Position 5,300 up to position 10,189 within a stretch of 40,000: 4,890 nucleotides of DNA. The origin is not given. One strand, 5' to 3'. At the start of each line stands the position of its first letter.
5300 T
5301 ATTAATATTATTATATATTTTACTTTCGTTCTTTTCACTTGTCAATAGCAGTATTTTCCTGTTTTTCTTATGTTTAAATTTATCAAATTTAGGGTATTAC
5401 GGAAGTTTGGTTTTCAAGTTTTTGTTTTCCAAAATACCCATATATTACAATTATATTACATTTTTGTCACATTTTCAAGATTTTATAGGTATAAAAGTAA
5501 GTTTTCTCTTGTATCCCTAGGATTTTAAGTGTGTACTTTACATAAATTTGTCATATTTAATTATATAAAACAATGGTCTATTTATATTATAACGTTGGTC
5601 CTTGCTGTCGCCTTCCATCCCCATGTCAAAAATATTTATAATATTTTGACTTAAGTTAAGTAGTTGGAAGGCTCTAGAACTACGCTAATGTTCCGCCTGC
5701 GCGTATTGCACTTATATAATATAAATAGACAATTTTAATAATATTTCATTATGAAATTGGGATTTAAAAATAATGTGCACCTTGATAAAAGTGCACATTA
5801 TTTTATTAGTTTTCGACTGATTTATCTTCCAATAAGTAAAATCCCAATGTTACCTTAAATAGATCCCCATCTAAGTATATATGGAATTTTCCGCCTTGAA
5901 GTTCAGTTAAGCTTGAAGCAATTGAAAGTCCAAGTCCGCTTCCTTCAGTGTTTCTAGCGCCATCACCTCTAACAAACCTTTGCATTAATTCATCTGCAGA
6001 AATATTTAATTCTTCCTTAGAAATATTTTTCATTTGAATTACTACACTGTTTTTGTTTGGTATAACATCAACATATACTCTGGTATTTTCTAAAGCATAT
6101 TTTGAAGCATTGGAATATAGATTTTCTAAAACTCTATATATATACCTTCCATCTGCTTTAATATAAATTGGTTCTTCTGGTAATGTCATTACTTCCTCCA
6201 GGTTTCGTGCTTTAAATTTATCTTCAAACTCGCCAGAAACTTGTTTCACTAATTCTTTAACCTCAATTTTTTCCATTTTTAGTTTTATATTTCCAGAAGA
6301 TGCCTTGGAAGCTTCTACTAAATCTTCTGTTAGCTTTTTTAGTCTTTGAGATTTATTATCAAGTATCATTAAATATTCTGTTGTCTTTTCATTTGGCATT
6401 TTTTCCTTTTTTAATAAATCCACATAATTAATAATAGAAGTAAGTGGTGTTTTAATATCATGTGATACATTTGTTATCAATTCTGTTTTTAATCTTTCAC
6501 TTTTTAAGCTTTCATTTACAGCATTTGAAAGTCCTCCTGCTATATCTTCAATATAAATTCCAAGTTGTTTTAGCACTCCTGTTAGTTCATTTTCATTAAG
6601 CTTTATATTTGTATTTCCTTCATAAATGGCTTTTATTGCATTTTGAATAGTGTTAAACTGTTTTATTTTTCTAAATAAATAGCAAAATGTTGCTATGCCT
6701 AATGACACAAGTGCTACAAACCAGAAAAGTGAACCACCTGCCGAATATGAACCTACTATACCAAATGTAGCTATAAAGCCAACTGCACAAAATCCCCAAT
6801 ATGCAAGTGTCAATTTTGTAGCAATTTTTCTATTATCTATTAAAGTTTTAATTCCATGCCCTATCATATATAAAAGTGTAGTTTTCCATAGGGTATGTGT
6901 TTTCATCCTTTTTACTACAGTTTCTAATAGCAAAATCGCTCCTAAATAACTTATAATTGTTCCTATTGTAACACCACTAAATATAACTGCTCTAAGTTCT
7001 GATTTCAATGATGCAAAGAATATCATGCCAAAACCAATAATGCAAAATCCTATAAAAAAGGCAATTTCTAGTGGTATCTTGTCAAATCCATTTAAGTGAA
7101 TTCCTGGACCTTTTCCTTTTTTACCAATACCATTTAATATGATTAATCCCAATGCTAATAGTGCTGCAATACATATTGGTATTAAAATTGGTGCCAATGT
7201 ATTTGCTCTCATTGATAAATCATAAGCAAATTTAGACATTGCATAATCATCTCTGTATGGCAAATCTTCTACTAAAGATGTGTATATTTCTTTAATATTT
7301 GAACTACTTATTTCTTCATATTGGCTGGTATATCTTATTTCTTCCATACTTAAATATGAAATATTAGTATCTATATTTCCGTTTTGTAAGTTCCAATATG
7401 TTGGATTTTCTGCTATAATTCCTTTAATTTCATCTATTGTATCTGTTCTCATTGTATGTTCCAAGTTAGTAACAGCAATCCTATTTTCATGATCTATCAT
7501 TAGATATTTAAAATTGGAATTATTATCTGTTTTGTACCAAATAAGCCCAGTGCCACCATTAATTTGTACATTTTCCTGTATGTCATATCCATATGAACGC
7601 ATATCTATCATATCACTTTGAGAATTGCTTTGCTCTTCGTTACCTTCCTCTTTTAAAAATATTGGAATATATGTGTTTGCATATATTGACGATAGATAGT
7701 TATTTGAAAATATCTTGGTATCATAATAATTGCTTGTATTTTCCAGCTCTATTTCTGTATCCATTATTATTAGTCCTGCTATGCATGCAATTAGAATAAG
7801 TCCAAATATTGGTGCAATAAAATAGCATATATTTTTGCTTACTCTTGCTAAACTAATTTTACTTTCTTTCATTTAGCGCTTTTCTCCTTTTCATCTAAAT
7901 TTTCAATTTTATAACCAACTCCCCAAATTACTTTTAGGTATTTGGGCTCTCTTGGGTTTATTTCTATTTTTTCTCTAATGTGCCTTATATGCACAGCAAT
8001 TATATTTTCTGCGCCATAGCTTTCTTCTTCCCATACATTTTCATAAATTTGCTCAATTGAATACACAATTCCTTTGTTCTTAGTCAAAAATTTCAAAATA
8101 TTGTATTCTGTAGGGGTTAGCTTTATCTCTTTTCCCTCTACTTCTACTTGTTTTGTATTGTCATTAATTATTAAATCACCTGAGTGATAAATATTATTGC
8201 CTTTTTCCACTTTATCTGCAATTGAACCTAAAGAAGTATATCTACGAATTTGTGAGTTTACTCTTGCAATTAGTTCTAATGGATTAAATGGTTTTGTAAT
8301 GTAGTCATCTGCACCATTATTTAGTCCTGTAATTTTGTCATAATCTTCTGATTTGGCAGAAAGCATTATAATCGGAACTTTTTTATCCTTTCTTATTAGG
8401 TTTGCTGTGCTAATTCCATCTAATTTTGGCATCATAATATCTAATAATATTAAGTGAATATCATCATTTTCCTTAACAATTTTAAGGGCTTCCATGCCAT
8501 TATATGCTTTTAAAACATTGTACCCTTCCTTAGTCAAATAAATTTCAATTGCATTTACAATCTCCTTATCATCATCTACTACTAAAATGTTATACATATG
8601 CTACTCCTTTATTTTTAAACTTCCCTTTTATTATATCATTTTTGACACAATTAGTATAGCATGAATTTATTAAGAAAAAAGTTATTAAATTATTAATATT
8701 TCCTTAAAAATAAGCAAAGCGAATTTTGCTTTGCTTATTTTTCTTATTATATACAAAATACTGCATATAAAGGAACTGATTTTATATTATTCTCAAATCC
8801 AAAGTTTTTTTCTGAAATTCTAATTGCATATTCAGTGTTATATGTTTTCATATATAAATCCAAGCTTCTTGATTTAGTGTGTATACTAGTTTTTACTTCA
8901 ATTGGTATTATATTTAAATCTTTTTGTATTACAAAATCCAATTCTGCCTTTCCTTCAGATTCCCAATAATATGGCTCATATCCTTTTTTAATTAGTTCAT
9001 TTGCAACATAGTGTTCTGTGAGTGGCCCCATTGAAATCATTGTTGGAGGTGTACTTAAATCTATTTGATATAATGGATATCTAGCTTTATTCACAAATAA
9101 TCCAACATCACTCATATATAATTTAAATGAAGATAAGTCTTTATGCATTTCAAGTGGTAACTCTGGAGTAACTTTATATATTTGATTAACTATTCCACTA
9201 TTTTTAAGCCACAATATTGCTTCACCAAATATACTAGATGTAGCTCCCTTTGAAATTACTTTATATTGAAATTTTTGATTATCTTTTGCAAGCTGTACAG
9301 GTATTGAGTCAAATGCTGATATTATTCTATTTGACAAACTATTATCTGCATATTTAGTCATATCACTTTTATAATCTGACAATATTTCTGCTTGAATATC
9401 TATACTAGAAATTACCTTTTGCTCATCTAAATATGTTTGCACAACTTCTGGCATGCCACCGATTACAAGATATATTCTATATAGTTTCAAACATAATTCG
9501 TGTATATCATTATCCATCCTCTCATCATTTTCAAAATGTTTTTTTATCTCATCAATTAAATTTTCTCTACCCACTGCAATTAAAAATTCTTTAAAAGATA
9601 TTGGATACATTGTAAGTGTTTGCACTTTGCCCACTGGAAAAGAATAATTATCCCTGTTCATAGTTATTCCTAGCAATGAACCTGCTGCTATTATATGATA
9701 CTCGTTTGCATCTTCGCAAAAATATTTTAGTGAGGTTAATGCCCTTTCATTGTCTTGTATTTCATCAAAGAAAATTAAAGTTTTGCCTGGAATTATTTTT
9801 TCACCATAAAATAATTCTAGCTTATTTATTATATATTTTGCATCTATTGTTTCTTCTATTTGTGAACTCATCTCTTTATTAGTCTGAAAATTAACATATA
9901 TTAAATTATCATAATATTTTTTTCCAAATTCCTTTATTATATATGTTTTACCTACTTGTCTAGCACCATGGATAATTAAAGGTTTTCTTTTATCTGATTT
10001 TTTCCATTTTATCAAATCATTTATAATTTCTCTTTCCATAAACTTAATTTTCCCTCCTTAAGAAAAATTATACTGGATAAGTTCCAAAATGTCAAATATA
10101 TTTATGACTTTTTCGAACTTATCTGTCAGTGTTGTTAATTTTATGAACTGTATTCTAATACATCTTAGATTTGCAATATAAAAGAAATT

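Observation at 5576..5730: Unclassified three-copy intergenic element: conserved GC-rich core clamped by a long inverted repeat that co-varies between copies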

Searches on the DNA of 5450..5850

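Call 7: search_rna_families(source=window, start=5450, end=5850, threshold=evalue, max_evalue=10, show_alignments=3)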
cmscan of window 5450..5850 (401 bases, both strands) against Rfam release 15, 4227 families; matches with E-value up to 10: 11.
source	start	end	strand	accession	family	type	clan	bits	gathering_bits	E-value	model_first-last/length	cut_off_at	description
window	5766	5805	+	RF04205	MIR2606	Gene; miRNA;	-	18.9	139.7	3.2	1-165/165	no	MIR2606 microRNA precursor family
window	5757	5817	+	RF04174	MIR4208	Gene; miRNA;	-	16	140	8.8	1-191/191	no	MIR4208 microRNA precursor family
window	5571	5649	-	RF02783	IscS1_thermometer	Cis-reg; thermoregulator;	-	15.5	58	1.7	1-183/183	no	IscS-1 ICR thermometer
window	5776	5845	-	RF02390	sau-41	Gene; sRNA;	-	15.1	80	8.1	1-156/156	no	Staphylococcus sRNA sau-41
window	5766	5805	-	RF03729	mir-2363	Gene; miRNA;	-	15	90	8.1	1-72/72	no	mir-2363 microRNA precursor family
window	5764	5850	-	RF01859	Phe_leader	Cis-reg; leader;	-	14.6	55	9.2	47-125/125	5'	Phenylalanine leader peptide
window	5767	5804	+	RF04195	MIR6217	Gene; miRNA;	-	14.2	110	0.91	1-228/228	no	MIR6217 microRNA precursor family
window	5772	5849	+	RF02181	ST7-AS2_1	Gene; lncRNA;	-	13.4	80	2.9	1-72/72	no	ST7 antisense RNA 2 conserved region 1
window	5765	5805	+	RF00811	mir-84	Gene; miRNA;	-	12.6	60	6.2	18-58/75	no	mir-84 microRNA precursor family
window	5701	5801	+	RF04180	BTnc231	Gene; sRNA;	-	11.6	80.4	9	1-154/154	no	Bacteroides sRNA BTnc231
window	5795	5850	+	RF01389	isrF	Gene; sRNA;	-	7.2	40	6.9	1-56/292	3'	isrF Hfq binding RNA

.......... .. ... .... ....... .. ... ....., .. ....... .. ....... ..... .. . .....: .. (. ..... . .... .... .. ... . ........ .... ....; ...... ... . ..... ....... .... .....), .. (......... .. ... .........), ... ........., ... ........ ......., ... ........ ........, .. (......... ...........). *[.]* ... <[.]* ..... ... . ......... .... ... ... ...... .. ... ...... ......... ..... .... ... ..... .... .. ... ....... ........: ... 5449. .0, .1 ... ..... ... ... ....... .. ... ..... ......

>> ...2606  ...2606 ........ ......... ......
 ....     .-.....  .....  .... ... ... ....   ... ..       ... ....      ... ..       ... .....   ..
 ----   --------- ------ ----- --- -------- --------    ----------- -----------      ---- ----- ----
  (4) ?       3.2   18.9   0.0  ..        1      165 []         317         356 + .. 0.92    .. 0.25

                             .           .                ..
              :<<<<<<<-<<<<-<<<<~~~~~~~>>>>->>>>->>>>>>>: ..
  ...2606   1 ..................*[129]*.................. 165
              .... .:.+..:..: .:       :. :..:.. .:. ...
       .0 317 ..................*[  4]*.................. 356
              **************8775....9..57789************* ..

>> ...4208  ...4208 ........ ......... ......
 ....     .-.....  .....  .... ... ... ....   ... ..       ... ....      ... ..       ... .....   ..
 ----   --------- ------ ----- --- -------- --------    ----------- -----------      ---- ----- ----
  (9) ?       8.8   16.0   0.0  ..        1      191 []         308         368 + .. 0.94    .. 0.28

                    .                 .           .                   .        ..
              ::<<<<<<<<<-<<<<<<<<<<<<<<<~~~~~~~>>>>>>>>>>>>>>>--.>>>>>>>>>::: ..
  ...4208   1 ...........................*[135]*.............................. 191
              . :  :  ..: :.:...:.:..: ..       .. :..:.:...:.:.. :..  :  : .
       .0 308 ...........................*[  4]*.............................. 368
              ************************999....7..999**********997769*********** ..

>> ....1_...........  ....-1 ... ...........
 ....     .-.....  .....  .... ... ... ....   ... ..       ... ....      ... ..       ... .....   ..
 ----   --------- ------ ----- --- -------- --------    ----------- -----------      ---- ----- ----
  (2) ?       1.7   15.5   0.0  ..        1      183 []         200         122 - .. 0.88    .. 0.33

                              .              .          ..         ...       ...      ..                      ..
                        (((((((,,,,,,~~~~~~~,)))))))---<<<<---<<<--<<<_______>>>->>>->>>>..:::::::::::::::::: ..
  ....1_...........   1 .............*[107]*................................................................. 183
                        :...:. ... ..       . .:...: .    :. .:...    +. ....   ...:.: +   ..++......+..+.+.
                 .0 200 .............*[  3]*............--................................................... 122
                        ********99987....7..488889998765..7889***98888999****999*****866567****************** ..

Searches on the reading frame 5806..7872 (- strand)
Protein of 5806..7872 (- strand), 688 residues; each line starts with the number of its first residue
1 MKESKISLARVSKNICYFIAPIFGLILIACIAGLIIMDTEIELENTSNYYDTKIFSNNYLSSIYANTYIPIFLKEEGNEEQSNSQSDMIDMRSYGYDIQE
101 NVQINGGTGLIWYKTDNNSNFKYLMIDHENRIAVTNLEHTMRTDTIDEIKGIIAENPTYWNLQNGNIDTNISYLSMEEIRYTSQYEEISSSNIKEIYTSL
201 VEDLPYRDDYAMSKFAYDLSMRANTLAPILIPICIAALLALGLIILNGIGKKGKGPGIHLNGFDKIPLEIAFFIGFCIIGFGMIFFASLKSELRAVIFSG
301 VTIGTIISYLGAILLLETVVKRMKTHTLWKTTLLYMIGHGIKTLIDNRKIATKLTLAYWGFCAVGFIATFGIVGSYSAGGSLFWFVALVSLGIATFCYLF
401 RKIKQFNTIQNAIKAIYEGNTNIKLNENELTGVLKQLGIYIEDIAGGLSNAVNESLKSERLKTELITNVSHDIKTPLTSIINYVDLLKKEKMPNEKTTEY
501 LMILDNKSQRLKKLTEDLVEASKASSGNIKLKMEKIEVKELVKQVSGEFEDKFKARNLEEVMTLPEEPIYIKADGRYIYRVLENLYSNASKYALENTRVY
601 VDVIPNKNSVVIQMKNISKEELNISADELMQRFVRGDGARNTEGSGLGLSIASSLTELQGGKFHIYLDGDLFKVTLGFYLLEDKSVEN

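Call 19: search_protein_families(library=pfam, proteins=[window:5806-7872:-], max_evalue=0.001)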
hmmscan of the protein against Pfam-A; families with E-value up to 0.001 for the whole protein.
window:5806-7872:- (688 aa): 2 families
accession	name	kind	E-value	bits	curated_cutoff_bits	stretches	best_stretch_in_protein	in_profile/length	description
PF00512.31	HisKA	-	2e-15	57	26.9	1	462-527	2-66/66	His Kinase A (phospho-acceptor) domain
PF02518.31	HATPase_c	-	5e-12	46.7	26.4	1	574-665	2-93/111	Histidine kinase-, DNA gyrase B-, and HSP90-like ATPase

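Call 37: find_encoding_contigs(protein=window:5806-7872:-, flank=4000, max_places=10)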
Protein window:5806-7872:- (688 aa): 4 contigs read that carry it; 1 place shown.
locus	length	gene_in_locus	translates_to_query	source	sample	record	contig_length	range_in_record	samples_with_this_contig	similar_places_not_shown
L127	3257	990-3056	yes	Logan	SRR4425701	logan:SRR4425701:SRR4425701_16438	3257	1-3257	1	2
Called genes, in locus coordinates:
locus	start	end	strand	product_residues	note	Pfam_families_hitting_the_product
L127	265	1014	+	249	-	PF00072:Response_reg, PF00486:Trans_reg_C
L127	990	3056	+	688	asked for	PF00512:HisKA, PF02518:HATPase_c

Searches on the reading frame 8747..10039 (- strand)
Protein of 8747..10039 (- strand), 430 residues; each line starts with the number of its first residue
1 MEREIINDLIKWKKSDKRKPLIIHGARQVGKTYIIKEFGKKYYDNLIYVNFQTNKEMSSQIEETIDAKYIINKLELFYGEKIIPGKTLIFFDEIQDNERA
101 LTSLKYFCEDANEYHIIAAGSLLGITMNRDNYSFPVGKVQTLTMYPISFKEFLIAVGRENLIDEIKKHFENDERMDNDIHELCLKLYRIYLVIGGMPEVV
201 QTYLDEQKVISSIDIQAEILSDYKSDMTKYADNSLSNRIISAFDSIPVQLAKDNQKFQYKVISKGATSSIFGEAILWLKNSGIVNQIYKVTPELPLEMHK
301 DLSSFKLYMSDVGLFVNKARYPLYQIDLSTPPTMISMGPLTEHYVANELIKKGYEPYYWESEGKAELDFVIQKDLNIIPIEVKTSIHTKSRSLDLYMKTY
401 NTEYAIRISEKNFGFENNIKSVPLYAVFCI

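Call 52: search_protein_families(library=pfam, proteins=[window:8747-10039:-], max_evalue=0.001)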
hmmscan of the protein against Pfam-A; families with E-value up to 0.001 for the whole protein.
window:8747-10039:- (430 aa): 3 families
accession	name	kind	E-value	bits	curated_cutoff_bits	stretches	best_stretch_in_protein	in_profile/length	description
PF13635.12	DUF4143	-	8.7e-29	100.8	28.1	1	225-385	2-160/160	Domain of unknown function (DUF4143)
PF13173.12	AAA_14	-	3.9e-28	98.5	27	1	18-153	2-129/129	AAA domain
PF01637.24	ATPase_2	-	0.00063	20.1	33.2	0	6-80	8-79/225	ATPase domain predominantly from Archaea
